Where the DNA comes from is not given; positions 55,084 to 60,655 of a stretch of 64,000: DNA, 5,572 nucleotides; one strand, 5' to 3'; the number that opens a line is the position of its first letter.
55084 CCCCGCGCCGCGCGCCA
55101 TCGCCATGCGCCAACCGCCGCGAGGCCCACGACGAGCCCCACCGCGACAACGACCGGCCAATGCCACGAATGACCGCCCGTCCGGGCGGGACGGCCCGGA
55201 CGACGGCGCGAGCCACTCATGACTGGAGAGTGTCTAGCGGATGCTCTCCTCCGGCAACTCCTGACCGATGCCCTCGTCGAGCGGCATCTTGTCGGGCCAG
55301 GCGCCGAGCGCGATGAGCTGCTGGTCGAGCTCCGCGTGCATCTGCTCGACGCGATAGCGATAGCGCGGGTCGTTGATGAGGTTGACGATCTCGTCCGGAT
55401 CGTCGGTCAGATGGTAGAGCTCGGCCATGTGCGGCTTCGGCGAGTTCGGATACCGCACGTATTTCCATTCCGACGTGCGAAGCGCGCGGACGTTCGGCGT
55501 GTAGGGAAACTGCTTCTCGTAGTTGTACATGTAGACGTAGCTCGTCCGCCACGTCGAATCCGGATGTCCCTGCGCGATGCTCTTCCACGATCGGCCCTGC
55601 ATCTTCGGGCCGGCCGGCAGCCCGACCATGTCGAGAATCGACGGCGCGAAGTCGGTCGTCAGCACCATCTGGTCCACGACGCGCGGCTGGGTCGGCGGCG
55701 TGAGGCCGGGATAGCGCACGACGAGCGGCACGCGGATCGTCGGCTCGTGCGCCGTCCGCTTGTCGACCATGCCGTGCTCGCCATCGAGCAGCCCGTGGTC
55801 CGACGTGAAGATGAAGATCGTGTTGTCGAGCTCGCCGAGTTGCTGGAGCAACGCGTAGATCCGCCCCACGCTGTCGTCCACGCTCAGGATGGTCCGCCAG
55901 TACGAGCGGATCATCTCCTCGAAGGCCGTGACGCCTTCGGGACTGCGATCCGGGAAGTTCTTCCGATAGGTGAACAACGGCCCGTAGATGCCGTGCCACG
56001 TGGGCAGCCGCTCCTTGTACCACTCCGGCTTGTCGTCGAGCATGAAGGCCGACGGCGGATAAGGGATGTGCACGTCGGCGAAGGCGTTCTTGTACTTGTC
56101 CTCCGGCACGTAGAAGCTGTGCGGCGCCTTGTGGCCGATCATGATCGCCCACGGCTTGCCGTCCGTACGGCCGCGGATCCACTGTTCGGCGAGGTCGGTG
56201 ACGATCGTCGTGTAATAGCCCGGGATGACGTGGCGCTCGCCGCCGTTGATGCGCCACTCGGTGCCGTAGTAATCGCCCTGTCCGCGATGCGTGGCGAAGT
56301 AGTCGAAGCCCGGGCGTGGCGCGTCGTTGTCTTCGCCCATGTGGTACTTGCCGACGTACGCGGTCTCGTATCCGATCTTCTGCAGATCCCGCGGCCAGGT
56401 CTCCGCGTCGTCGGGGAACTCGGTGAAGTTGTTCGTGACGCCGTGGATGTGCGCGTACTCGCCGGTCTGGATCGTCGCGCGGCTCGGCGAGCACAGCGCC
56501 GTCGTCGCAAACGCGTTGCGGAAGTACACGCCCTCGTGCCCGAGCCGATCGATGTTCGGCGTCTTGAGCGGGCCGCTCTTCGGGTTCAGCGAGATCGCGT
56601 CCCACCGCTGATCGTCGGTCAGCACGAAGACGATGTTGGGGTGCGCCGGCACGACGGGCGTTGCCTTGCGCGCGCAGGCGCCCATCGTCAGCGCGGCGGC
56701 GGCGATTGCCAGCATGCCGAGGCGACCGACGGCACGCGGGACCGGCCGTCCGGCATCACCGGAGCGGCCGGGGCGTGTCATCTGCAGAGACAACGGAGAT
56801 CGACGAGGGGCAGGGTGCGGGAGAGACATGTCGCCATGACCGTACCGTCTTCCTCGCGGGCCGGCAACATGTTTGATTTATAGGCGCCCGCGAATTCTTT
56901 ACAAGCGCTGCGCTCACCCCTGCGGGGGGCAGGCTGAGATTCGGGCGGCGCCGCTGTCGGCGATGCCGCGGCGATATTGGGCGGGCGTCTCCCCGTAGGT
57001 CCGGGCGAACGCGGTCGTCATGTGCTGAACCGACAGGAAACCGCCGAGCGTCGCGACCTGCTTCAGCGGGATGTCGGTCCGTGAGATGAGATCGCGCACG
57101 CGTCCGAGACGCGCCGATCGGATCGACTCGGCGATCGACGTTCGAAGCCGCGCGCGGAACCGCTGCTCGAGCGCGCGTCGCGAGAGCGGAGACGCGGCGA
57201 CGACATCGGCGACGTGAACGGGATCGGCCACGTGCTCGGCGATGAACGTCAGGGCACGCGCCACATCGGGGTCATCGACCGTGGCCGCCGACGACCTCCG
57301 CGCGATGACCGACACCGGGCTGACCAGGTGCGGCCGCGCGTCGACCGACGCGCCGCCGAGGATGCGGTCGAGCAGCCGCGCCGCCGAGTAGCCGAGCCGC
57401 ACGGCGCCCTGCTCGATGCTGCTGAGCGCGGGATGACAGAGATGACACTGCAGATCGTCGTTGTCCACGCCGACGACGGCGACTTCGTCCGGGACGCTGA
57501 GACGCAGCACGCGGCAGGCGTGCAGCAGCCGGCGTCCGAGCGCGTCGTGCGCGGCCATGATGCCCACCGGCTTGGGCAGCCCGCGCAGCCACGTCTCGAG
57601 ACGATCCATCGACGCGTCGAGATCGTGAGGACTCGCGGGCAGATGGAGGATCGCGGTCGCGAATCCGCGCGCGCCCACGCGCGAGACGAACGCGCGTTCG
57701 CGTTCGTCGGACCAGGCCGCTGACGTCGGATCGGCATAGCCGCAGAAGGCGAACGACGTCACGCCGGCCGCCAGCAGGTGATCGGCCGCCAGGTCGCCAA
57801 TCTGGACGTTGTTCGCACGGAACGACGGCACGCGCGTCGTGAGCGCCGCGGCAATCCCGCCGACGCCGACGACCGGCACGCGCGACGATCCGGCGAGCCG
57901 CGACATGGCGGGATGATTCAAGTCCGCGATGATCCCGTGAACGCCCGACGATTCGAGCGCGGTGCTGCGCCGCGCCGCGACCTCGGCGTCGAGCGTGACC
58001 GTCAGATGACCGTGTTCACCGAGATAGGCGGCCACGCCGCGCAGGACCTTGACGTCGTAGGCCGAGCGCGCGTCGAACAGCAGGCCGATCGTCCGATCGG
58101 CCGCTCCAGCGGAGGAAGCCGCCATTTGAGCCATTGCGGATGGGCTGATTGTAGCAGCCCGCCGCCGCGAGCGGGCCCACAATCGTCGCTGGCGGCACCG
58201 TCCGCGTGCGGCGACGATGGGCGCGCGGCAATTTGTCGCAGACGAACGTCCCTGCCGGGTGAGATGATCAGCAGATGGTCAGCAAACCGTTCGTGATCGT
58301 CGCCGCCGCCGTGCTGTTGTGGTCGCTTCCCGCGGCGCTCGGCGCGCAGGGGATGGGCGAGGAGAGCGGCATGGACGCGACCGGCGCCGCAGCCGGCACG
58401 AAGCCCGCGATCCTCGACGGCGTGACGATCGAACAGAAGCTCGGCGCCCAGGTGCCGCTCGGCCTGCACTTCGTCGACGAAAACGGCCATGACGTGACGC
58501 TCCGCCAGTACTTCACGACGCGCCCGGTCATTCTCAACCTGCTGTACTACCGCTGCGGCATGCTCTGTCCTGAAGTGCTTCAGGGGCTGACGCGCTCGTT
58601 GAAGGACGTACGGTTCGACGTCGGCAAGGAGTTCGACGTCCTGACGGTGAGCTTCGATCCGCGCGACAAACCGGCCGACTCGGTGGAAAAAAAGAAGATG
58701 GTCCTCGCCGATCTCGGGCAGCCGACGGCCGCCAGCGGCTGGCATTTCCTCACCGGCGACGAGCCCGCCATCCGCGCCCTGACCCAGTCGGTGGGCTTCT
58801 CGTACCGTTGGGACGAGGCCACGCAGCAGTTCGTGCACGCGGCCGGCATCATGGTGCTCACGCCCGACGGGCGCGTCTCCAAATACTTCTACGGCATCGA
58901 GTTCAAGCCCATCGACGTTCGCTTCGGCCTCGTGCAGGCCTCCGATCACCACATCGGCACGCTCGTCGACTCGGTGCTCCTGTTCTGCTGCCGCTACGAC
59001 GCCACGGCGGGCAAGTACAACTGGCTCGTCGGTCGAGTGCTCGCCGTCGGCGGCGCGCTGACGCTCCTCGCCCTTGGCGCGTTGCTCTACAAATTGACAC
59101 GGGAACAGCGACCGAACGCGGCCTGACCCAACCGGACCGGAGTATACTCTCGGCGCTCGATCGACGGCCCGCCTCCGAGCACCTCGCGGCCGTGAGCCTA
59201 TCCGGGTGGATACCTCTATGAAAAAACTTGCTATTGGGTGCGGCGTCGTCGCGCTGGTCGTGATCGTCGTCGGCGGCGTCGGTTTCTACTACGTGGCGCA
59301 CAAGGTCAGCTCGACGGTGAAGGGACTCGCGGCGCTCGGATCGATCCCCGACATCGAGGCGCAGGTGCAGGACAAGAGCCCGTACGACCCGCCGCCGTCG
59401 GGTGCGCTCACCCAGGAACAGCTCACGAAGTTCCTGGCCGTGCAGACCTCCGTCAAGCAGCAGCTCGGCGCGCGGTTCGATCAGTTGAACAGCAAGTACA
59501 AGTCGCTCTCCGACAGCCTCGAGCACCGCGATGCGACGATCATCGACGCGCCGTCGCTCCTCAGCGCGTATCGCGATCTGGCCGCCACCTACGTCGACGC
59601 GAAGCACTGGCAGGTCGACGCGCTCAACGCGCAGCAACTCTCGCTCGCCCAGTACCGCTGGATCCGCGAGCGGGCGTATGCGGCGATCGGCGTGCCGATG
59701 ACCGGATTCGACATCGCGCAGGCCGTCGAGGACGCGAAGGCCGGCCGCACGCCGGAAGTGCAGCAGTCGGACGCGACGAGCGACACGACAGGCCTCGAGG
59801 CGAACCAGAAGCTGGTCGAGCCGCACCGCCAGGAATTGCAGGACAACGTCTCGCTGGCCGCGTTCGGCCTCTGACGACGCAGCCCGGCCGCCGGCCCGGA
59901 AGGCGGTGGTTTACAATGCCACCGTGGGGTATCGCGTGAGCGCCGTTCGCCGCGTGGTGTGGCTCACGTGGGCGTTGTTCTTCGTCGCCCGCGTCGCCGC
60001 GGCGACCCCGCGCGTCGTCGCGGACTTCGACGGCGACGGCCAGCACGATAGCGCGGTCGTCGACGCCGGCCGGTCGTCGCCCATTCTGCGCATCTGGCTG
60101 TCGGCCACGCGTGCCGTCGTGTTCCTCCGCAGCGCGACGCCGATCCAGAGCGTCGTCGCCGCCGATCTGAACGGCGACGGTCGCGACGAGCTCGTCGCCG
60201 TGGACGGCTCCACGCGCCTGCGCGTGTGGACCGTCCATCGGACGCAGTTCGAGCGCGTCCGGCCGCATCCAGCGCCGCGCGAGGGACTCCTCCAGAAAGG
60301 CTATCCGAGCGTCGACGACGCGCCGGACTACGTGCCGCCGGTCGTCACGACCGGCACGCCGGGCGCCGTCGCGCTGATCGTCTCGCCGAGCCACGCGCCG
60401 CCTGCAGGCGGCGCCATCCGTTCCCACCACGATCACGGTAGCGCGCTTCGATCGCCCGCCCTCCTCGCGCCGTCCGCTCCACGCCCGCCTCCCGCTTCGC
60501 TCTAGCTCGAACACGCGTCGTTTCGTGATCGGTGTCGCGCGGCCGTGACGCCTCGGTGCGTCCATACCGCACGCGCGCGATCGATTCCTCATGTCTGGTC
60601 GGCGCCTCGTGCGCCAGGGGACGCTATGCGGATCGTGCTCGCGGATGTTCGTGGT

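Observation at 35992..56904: Sulfatase-rich island (5 sulfatases, anSME, TonB receptor, 3 regulators) with no glycoside hydrolase, lyase or SusD partner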

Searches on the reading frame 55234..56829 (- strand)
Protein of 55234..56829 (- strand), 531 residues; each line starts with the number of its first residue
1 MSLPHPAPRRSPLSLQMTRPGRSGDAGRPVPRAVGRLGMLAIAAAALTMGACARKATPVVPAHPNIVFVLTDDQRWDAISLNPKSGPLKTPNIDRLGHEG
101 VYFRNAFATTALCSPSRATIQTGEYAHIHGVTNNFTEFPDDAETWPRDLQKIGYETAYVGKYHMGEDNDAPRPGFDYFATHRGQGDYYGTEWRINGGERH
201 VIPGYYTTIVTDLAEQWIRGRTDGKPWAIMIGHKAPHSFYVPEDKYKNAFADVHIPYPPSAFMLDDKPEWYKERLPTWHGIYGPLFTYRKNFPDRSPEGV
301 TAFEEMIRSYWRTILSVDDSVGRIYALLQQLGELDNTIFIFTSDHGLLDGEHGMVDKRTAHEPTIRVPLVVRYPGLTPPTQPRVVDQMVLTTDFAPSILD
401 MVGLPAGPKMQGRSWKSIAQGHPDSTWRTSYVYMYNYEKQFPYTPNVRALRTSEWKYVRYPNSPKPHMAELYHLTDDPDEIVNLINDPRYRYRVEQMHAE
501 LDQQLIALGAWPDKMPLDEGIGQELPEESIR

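Call 5: search_protein_families(library=pfam, proteins=[window:55234-56829:-], max_evalue=0.01)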
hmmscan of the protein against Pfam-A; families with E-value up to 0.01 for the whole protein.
window:55234-56829:- (531 aa): 3 families
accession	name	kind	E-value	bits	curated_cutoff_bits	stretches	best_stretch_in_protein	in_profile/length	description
PF00884.28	Sulfatase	-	1.2e-54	186.1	25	1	64-403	1-300/301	Sulfatase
PF16347.10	SGSH_C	-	3.2e-32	112.2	29.3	1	350-503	1-150/154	N-sulphoglucosamine sulphohydrolase, C-terminal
PF01663.27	Phosphodiest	-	1.9e-10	41.3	23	2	88-149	18-81/342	Type I phosphodiesterase / nucleotide pyrophosphatase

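Call 13: search_protein_families(library=ncbifam, proteins=[window:55234-56829:-], max_evalue=0.001)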
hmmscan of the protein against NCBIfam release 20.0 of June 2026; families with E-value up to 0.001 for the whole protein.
window:55234-56829:- (531 aa): 6 families
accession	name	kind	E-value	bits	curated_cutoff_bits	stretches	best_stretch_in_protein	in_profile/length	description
NF010322.0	PRK13759.1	equivalog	6.1e-57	193.2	481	2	207-505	182-457/486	arylsulfatase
TIGR03417.1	chol_sulfatase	equivalog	3.2e-47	161.5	433.45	2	221-503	179-438/500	choline-sulfatase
NF045661.1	HdlasePehA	equivalog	2.8e-46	158.2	900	2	207-498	183-478/506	phosphoric/sulfuric ester hydrolase PehA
NF052527.1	Mn_arylsulf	exception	3.4e-35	121.9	850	2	304-504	261-451/479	manganese-dependent arylsulfatase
NF038282.1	LapC_YejM_PbgA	exception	6.6e-07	28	825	1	304-386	408-488/584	LPS biosynthesis-modulating metalloenzyme YejM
NF038075.1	fam_STM4013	hypoth_equivalog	7.4e-05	22.3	250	1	311-369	201-256/261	STM4013/SEN3800 family hydrolase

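Call 18: search_solved_structures(query=window:55234-56829:-, max_evalue=1e-15)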
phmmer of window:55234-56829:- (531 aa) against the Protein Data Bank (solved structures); distinct sequences matched with E-value up to 1e-15: 65 (the best 60 are shown).
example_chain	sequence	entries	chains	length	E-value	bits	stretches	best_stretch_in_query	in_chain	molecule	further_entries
5g2v_A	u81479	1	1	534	2.2e-71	244.4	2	62-262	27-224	N-ACETYLGLUCOSAMINE-6-SULFATASE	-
7p24_AAA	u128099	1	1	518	4.2e-66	227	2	274-503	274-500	Mucin-desulfating sulfatase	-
9s8y_A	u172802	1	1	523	1.9e-62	214.9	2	63-294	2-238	Sulfatase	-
7ebp_A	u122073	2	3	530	2.3e-62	214.6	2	63-294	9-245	Sulfatase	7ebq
9s03_A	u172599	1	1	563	1.8e-61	211.6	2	43-278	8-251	Putative sulfatase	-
7snj_A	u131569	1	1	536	8.1e-57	196.3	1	63-501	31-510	Arylsulfatase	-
7sno_A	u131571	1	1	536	6.1e-56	193.4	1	63-501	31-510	Arylsulfatase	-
7lha_A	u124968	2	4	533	1.6e-55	192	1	64-459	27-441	Exo-L-galactose-6-sulfatase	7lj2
6hr5_A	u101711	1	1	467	1.2e-44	156.2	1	59-506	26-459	Alpha-L-rhamnosidase/sulfatase (GH78)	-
6pt4_B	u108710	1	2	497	1e-38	136.5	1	62-497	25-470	exo-2S-iota carrageenan S1 sulfatase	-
2qzu_A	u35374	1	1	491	1.9e-38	135.6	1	61-486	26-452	Putative sulfatase yidJ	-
6ptk_A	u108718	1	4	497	2.5e-37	132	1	62-497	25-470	exo-2S-iota carrageenan S1 sulfatase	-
6pt6_B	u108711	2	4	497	3.4e-37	131.5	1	62-497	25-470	exo-2S-iota carrageenan S1 sulfatase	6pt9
4upl_A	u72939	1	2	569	8e-36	127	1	210-498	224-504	SULFATASE FAMILY PROTEIN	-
4upi_A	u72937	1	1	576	1.6e-35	126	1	182-492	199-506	SULFATASE FAMILY PROTEIN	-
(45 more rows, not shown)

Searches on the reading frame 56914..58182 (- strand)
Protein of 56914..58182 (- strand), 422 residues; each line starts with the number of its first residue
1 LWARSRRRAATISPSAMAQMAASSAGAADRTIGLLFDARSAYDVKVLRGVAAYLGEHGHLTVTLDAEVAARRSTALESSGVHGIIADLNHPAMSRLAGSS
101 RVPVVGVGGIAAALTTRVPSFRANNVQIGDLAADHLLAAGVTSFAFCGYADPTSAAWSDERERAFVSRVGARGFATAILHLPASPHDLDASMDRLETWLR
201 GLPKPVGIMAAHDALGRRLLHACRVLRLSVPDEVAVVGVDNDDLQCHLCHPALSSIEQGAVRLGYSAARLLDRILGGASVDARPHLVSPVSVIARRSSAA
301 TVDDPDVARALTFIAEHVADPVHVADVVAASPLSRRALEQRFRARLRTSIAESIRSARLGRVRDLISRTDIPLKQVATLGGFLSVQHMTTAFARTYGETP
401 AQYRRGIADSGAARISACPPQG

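Call 5: search_protein_families(library=pfam, proteins=[window:56914-58182:-], max_evalue=0.01)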
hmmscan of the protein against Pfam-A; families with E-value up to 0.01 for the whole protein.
window:56914-58182:- (422 aa): 5 families
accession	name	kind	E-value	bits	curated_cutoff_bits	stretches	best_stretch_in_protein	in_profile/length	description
PF13377.12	Peripla_BP_3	-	9.3e-36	123.8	26.5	1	133-298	1-167/167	Periplasmic binding protein-like domain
PF12833.13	HTH_18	-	2.3e-16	60.3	33.6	1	332-405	6-79/80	Helix-turn-helix domain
PF22177.2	PBP1_XylR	-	2.9e-11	43.9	27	1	32-110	2-80/98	XylR N-terminal domain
PF00165.29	HTH_AraC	-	7.2e-09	36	26.6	1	369-405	7-42/42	Bacterial regulatory helix-turn-helix proteins, AraC family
PF00532.27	Peripla_BP_1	-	6.5e-06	26.2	22.2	1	63-271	40-257/281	Periplasmic binding proteins and sugar binding domain of LacI family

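Call 48: search_protein_families(library=ncbifam, proteins=[window:56914-58182:-], max_evalue=0.001)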
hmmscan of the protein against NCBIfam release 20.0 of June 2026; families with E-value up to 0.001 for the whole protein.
window:56914-58182:- (422 aa): 30 families (the best 25 are shown)
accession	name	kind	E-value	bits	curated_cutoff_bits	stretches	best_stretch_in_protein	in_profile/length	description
NF006902.0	PRK09393.1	equivalog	3.2e-13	49.6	425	1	299-408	214-323/327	transcriptional regulator FtrA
NF047341.1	lactose_RbsR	equivalog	3.1e-11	43.2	382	1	26-298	58-328/331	ribose utilization transcriptional repressor RbsR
NF052440.1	TransRegGNTRPSEAE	equivalog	8.7e-11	41.5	400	1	89-282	129-318/333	HTH-type transcriptional regulator GntR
NF007743.0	PRK10423.1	equivalog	2.2e-10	40.2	531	1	14-275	47-309/330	ribose operon transcriptional repressor RbsR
NF041686.2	ant_diox_reg_AndR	equivalog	1.3e-09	38.1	350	1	299-403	211-317/321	anthranilate 1,2-dioxygenase regulatory protein AndR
NF007584.0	PRK10219.1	equivalog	1.9e-09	37.8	174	1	311-405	11-105/107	superoxide response transcriptional regulator SoxS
NF047455.1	TF_Staph_AryK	equivalog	2.2e-09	36.2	850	1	291-407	143-259/759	transcriptional regulator AryK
NF007693.0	PRK10371.1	equivalog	7.7e-09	35.2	253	1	306-405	199-298/309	transcriptional regulator MelR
NF008269.0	PRK11041.1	equivalog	1.5e-08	34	436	1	118-300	161-339/342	DNA-binding transcriptional regulator CytR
NF007860.0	PRK10572.1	equivalog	1.7e-08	33.7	208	1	296-408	174-286/292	arabinose operon transcriptional regulator AraC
NF010026.0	PRK13501.1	equivalog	1.5e-07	30.8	363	1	314-407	185-278/290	HTH-type transcriptional activator RhaR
TIGR04094.1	adjacent_YSIRK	equivalog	2.3e-07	30.2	200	1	307-404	287-383/383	YSIRK-targeted surface antigen transcriptional regulator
NF052371.1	TransRegGbdRPseu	equivalog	2.9e-07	29.9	480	1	313-410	233-330/365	choline metabolism transcriptional regulator GbdR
NF011701.0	PRK15121.1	equivalog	3.3e-07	30.1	426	1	310-406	10-106/289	MDR efflux pump AcrAB transcriptional activator RobA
NF007075.0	PRK09526.1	subfamily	5.6e-07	28.8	340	1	192-311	228-344/358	LacI family DNA-binding transcriptional regulator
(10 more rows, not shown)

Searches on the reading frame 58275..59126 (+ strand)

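Call 5: search_protein_families(library=pfam, proteins=[window:58275-59126:+], max_evalue=0.01)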
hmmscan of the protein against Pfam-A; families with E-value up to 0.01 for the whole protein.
window:58275-59126:+ (283 aa): 1 family
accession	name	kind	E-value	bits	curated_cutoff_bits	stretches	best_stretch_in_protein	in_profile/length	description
PF02630.20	SCO1-SenC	-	1.3e-09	38.6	22.8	1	66-201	6-134/134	SCO1/SenC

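Call 48: search_protein_families(library=ncbifam, proteins=[window:58275-59126:+], max_evalue=0.001)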
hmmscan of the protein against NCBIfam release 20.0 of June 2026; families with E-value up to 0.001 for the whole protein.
window:58275-59126:+ (283 aa): 0 families

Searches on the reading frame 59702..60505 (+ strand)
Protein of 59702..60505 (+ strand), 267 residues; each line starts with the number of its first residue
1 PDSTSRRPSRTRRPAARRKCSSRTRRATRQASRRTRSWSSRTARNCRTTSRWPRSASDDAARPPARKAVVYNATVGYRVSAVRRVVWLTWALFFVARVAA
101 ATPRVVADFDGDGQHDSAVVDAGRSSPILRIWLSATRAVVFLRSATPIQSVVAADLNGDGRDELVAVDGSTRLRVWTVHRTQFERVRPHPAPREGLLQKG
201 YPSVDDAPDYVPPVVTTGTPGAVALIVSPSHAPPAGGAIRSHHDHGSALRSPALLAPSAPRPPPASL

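Call 5: search_protein_families(library=pfam, proteins=[window:59702-60505:+], max_evalue=0.01)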
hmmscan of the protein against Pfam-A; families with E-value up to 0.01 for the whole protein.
window:59702-60505:+ (267 aa): 2 families
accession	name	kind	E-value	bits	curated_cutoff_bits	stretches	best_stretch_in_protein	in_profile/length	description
PF13517.12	FG-GAP_3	-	6.1e-07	30.4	26.9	1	108-165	1-60/61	FG-GAP-like repeat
PF01839.29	FG-GAP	-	2.3e-05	24.6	22.1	1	150-166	4-20/37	FG-GAP repeat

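Call 48: search_protein_families(library=ncbifam, proteins=[window:59702-60505:+], max_evalue=0.001)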
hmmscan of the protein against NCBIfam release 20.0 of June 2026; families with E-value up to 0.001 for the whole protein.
window:59702-60505:+ (267 aa): 0 families
